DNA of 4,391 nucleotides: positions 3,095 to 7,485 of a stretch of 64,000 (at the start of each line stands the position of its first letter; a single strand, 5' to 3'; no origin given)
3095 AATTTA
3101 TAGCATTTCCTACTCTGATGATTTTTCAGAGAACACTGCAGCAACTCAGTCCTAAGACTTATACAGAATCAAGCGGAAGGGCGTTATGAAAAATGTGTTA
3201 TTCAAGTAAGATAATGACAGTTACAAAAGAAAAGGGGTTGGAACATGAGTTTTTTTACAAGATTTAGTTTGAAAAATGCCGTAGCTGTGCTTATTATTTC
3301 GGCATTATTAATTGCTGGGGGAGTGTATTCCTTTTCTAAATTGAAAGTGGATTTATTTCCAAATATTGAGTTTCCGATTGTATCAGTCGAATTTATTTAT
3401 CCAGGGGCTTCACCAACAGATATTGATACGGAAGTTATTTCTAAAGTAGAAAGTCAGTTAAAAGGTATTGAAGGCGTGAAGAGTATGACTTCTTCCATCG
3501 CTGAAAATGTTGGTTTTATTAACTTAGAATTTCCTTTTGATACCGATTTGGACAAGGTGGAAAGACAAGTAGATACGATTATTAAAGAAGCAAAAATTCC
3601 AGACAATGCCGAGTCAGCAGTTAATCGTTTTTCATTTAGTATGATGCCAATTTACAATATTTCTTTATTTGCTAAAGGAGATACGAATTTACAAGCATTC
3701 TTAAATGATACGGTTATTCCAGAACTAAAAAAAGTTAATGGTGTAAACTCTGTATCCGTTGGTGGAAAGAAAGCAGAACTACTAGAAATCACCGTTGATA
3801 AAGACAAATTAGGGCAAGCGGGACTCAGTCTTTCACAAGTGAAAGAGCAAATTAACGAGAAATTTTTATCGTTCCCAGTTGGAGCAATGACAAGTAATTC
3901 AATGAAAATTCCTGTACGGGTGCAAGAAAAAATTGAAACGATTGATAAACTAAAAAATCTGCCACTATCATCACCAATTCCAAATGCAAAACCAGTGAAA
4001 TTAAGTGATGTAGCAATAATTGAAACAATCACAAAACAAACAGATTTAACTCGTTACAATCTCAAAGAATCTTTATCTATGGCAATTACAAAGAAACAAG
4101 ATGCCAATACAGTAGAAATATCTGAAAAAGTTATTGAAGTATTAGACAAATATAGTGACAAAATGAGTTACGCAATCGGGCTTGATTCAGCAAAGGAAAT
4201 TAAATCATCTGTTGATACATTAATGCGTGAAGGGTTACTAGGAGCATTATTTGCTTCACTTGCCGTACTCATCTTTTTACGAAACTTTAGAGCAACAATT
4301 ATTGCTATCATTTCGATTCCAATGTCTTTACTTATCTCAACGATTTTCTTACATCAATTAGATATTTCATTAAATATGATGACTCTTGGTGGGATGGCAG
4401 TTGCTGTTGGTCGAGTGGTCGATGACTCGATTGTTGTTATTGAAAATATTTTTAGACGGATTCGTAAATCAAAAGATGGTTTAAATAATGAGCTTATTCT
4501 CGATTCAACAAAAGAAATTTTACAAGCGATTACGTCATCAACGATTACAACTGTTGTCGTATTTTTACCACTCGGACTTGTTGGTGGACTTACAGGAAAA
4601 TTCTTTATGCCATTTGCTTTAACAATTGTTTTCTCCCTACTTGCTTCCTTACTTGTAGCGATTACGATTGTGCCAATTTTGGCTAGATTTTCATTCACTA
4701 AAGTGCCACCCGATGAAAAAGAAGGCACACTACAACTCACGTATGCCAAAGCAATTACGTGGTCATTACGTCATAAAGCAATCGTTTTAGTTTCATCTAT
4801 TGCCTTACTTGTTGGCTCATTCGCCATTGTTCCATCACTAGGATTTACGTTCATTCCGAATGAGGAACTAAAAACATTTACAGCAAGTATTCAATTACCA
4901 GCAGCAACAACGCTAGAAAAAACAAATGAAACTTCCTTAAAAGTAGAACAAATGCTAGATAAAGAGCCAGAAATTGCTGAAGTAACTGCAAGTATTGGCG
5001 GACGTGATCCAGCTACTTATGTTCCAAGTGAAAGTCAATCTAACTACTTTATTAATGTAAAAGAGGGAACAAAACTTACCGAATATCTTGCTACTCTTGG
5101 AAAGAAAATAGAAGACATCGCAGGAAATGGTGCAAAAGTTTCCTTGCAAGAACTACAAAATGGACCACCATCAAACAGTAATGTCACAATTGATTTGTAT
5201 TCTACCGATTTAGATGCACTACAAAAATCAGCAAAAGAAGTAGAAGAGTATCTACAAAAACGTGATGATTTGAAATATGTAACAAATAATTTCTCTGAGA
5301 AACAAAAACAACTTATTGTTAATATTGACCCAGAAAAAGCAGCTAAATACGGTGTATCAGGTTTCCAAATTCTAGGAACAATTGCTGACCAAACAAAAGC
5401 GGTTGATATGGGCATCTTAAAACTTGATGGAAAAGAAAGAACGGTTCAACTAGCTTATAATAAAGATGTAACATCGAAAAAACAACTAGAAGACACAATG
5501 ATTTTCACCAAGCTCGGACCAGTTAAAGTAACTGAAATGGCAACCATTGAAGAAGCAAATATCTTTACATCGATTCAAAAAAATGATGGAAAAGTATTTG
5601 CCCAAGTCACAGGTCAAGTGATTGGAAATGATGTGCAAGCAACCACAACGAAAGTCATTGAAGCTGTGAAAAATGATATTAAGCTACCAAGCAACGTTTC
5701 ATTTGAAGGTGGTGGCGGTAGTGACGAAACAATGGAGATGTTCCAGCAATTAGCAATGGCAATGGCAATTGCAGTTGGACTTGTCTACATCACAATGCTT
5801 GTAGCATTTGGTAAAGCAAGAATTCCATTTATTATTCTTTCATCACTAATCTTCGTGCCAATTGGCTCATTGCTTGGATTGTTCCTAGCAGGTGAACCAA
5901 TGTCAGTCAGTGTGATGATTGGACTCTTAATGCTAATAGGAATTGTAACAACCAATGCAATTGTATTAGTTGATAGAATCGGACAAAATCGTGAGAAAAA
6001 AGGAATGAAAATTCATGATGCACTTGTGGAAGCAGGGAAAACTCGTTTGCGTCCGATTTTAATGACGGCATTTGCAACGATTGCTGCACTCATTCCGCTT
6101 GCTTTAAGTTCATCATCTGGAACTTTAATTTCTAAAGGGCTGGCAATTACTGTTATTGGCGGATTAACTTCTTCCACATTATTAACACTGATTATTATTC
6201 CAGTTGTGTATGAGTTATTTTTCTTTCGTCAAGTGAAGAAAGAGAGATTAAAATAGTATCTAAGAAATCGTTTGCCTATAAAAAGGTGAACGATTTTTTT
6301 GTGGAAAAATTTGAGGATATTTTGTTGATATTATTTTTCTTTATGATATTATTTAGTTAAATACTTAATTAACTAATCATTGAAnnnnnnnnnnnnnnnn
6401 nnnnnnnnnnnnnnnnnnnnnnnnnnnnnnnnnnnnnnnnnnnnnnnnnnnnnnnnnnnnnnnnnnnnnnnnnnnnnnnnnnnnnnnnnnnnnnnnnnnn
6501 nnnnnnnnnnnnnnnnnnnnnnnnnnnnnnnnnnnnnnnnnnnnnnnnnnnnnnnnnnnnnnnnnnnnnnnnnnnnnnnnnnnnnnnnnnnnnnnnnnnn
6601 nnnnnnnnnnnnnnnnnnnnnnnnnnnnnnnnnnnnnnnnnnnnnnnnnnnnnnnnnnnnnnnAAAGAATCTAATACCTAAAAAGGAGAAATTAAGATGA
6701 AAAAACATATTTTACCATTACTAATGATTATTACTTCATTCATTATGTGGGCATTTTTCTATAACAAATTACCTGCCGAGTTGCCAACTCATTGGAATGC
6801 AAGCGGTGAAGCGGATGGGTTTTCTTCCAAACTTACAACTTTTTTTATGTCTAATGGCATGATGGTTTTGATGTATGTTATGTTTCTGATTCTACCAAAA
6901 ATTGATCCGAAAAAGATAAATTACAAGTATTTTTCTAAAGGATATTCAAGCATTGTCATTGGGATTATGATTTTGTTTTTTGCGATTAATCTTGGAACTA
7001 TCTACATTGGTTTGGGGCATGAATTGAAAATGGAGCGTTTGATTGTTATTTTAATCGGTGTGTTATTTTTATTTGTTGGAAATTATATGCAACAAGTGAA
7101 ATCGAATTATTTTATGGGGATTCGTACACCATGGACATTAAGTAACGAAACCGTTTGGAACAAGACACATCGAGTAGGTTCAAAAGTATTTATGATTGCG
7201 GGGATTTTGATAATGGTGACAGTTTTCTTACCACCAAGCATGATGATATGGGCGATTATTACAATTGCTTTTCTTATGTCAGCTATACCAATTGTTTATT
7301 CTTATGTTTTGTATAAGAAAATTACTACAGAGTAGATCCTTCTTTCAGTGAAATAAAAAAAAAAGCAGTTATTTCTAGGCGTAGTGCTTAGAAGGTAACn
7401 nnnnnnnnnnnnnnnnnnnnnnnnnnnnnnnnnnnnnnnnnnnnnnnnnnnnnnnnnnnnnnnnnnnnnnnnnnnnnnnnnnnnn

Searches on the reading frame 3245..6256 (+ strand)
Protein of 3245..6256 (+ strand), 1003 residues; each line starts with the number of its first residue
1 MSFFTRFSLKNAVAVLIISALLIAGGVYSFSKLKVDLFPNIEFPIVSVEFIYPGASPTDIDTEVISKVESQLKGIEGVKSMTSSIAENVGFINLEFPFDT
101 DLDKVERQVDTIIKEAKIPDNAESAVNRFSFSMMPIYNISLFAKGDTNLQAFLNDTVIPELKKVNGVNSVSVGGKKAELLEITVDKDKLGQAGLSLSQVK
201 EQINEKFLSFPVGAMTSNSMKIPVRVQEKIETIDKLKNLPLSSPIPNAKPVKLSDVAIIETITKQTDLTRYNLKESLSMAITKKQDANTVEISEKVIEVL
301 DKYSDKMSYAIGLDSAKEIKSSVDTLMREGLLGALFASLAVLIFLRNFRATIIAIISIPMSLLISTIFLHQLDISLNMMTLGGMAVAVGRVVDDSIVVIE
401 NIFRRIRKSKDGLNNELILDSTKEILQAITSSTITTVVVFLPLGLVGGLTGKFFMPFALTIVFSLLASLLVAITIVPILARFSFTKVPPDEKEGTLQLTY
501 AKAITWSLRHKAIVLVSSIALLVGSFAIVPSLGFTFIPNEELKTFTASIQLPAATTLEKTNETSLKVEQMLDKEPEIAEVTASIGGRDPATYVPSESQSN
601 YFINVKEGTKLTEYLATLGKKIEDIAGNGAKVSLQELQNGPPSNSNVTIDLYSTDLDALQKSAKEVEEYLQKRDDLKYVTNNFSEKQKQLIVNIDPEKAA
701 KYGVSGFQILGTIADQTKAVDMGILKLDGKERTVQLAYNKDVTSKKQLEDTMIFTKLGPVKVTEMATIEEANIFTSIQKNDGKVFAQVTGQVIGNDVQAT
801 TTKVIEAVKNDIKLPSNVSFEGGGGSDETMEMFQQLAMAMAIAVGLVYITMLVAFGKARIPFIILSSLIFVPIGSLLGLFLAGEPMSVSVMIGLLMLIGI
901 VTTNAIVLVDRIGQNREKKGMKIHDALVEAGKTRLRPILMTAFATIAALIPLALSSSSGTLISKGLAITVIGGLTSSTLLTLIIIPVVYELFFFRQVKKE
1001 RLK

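Call 10: search_protein_families(library=pfam, proteins=[window:3245-6256:+], max_evalue=0.00001)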
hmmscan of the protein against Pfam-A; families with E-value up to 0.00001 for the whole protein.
window:3245-6256:+ (1003 aa): 2 families
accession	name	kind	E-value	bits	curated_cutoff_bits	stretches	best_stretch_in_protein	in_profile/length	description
PF00873.25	ACR_tran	-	2.3e-205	684.9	28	1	5-992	2-1020/1021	AcrB/AcrD/AcrF family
PF02355.23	SecD_SecF_C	-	1e-14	54.8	20.5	2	830-981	27-179/189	Protein export membrane protein SecD/SecF, C-terminal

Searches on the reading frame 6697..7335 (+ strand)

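Call 3: search_protein_families(library=pfam, proteins=[window:6697-7335:+], max_evalue=1)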
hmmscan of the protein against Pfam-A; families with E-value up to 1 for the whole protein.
window:6697-7335:+ (212 aa): 2 families
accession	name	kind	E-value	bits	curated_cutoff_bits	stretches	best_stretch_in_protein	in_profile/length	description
PF13630.11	SdpI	-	1.4e-21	76.8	28.2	1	134-202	2-71/71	SdpI/YfhL protein family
PF07853.16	DUF1648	-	1.5e-16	60.2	28.7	1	9-51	1-44/49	Domain of unknown function (DUF1648)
